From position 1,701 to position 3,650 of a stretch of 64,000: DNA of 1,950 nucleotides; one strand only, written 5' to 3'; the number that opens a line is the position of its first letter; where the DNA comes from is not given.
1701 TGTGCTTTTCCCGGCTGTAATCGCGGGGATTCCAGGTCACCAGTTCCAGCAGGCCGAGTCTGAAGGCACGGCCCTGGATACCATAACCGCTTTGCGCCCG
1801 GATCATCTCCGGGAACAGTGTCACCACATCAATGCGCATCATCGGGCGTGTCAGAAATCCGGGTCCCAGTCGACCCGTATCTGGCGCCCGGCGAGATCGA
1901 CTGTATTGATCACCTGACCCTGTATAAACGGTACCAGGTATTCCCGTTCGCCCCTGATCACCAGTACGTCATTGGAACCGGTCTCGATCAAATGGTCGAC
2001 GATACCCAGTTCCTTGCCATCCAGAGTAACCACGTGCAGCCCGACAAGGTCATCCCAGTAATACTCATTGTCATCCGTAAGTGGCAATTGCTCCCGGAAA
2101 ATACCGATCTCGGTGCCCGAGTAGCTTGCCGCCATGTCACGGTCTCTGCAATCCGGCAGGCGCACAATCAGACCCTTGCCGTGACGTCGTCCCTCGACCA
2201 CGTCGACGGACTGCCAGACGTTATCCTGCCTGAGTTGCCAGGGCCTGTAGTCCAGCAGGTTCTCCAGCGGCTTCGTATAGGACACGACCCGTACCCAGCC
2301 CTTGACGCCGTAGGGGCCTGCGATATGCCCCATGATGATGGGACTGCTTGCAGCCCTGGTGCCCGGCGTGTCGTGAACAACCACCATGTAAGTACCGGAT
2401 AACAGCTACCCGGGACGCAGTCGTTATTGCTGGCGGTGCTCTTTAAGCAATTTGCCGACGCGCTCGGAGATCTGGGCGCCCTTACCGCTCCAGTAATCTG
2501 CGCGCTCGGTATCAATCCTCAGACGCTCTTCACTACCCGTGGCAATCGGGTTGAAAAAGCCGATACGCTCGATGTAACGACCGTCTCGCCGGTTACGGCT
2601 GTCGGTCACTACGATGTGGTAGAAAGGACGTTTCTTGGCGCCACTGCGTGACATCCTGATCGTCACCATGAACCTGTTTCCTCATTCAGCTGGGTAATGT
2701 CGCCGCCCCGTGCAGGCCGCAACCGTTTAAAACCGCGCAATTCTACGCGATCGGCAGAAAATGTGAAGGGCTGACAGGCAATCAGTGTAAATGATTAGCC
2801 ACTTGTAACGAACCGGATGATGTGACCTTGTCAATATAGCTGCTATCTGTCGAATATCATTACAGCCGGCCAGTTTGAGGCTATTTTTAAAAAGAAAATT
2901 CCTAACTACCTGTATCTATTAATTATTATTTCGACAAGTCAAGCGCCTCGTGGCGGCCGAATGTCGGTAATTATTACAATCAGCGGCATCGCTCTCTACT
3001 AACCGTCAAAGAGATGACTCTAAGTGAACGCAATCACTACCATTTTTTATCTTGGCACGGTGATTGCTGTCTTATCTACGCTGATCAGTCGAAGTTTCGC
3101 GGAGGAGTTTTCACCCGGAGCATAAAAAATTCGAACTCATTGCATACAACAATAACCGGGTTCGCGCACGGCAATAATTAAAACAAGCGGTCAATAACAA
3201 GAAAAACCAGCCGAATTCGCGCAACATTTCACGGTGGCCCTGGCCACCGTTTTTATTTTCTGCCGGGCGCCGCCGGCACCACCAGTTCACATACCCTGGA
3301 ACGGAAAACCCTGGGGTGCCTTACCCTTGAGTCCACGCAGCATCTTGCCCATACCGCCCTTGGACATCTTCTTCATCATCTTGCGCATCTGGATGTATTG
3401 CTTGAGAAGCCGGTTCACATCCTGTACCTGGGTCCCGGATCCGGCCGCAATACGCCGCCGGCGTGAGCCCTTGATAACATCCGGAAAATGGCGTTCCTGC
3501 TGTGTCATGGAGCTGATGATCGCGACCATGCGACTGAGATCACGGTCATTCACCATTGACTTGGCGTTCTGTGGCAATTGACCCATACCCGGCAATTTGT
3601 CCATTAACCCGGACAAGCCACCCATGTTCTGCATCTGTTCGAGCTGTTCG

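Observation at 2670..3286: Candidate sigma-54-dependent sRNA with ARN/CA motifs in an unusually long rpsP-ffh spacer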

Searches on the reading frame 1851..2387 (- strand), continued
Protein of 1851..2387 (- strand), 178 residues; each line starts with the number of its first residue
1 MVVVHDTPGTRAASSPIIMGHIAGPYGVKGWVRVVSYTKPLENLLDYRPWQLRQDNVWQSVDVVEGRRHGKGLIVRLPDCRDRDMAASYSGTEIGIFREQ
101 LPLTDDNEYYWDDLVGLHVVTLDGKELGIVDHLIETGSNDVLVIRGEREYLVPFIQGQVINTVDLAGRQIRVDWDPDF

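Call 57: find_encoding_contigs(protein=P0113, flank=4000, max_places=2)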
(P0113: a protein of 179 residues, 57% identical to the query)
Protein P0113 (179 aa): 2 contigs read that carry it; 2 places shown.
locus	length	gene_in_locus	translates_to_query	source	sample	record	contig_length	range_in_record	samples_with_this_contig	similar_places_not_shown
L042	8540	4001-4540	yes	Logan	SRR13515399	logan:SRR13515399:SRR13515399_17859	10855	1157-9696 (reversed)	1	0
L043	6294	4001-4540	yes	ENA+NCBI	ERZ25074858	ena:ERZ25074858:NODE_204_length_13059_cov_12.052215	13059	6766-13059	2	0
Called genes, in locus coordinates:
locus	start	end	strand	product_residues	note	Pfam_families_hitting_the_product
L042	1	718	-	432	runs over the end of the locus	PF01595:CNNM, PF00571:CBS (faint), PF03471:CorC_HlyC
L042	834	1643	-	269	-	PF01578:Cytochrom_C_asm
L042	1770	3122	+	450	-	PF02881:SRP54_N, PF06414:Zeta_toxin (faint), PF13401:AAA_22, PF00448:SRP54, PF01656:CbiA (weak), PF02978:SRP_SPB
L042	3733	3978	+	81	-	PF00886:Ribosomal_S16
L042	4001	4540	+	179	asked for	PF01782:RimM, PF05239:PRC, PF24986:PRC_RimM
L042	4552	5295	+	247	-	PF01746:tRNA_m1G_MT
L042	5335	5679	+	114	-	PF01245:Ribosomal_L19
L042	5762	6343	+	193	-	PF01035:DNA_binding_1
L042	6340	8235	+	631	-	PF02518:HATPase_c (weak), PF13589:HATPase_c_3 (weak), PF00183:HSP90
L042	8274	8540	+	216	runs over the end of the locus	PF01323:DSBA, PF13098:Thioredoxin_2 (weak)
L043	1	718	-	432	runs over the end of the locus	PF01595:CNNM, PF00571:CBS (faint), PF03471:CorC_HlyC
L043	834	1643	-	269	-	PF01578:Cytochrom_C_asm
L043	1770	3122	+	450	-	PF02881:SRP54_N, PF06414:Zeta_toxin (faint), PF13401:AAA_22, PF00448:SRP54, PF01656:CbiA (weak), PF02978:SRP_SPB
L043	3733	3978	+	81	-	PF00886:Ribosomal_S16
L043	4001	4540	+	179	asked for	PF01782:RimM, PF05239:PRC, PF24986:PRC_RimM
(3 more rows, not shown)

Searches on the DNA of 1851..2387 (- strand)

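Call 41: search_rna_families(sources=[L028, L031, L041, L024, L039, L036, L033, L034, L032], threshold=evalue, max_evalue=10, show_alignments=0)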
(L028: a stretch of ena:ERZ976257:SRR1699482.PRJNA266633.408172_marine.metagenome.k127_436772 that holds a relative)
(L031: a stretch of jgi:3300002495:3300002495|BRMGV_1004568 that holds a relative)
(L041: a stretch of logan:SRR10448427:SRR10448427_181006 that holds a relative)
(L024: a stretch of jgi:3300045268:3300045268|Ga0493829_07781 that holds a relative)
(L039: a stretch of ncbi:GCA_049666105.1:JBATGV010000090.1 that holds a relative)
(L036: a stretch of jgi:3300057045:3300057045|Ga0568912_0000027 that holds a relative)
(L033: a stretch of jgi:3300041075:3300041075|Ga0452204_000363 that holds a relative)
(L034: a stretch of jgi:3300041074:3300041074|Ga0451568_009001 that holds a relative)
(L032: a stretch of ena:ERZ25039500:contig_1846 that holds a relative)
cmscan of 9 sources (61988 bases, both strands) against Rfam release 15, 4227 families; matches with E-value up to 10: 8.
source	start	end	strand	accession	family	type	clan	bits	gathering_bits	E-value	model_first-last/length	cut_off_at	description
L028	2744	2871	-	RF04144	MIR9783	Gene; miRNA;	-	32.5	100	0.011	1-95/95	no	MIR9783 microRNA precursor family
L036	2995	3052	+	RF01306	sR52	Gene; snRNA; snoRNA; CD-box;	-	24.3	50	0.73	1-60/60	no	Small nucleolar RNA sR52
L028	2755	2860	+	RF03443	mir-2131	Gene; miRNA;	-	24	92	3.6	1-89/89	no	mir-2131 microRNA precursor family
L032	5901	5999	-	RF04164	MIR1507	Gene; miRNA;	-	22.8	73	1.1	1-107/107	no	MIR1507 microRNA precursor family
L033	1904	1954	+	RF01136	sR28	Gene; snRNA; snoRNA; CD-box;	-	22.7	39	0.094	1-55/55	no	Small nucleolar RNA sR28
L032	5903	6000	+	RF04164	MIR1507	Gene; miRNA;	-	22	73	2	1-107/107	no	MIR1507 microRNA precursor family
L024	3768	3831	+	RF02940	COG3860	Cis-reg;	-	19.7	42.5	4.2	1-54/54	no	COG3860 RNA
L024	2604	2653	+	RF02501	Atu_C7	Gene; sRNA;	-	17.8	45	7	1-157/157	no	Rhizobiales sRNA Atu_C7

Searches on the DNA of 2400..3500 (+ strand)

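Call 4: search_rna_families(source=window, start=2400, end=3500, threshold=evalue, max_evalue=10, show_alignments=3)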
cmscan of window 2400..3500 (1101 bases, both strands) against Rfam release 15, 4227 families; matches with E-value up to 10: 5.
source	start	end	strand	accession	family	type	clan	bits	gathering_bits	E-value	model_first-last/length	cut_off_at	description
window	3166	3263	+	RF01675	CrcZ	Gene; sRNA;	-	19.5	95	0.0073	278-377/398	no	Pseudomonas sRNA CrcZ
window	2687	2735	-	RF02501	Atu_C7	Gene; sRNA;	-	17.8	45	0.12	1-157/157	no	Rhizobiales sRNA Atu_C7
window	2860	2915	+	RF02281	TtnuCD4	Gene; snRNA; snoRNA; CD-box;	-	16.1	60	5.1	1-60/60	no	Tetrahymena snoRNA TtnuCD4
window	3225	3272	-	RF03006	M23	Gene; sRNA;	-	15.7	41.2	7.1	1-53/53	no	M23 RNA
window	3338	3383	-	RF01306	sR52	Gene; snRNA; snoRNA; CD-box;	-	15.5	50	2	1-60/60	no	Small nucleolar RNA sR52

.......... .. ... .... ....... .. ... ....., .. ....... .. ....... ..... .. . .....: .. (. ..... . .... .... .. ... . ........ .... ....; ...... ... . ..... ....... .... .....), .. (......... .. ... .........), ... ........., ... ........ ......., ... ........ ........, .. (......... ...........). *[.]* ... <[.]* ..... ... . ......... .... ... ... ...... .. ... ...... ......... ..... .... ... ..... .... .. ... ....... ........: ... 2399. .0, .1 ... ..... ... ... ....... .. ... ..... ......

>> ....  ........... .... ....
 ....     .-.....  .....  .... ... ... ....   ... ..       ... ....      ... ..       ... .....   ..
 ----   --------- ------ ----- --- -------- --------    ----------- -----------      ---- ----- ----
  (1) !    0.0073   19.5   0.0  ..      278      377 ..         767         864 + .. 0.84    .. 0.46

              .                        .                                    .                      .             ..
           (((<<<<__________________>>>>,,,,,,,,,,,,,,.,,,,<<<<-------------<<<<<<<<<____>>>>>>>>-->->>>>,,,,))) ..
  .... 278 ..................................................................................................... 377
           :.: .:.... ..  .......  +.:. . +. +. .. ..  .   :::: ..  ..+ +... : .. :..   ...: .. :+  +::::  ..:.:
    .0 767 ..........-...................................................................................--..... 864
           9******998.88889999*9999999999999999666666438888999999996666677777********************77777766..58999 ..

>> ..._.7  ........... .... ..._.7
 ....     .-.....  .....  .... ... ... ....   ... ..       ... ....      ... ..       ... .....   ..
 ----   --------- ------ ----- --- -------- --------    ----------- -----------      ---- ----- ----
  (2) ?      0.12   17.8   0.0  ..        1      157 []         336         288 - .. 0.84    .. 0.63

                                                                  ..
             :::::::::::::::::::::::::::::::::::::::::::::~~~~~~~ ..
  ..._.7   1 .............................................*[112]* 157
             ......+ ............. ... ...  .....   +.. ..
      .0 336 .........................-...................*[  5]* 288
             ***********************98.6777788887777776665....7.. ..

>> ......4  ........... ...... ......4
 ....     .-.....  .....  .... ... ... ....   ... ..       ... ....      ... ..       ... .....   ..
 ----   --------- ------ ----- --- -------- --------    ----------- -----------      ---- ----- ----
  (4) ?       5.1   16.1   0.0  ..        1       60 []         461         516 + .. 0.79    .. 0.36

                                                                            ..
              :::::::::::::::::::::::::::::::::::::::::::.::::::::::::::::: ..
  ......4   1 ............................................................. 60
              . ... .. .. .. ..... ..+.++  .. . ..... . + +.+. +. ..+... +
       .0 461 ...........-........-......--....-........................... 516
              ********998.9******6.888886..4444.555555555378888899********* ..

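Call 63: search_dna_similar(query=window:2780-3270:+, collection=ecoli_genomes, mode=distant, max_rows=5)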
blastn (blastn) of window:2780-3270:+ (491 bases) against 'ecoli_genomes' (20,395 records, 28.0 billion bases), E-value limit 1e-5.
No match.

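Call 64: search_dna_similar(query=window:2780-3270:+, collection=plasmids, mode=distant, max_rows=5)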
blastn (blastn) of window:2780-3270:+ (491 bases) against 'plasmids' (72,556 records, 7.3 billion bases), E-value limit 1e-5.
No match.
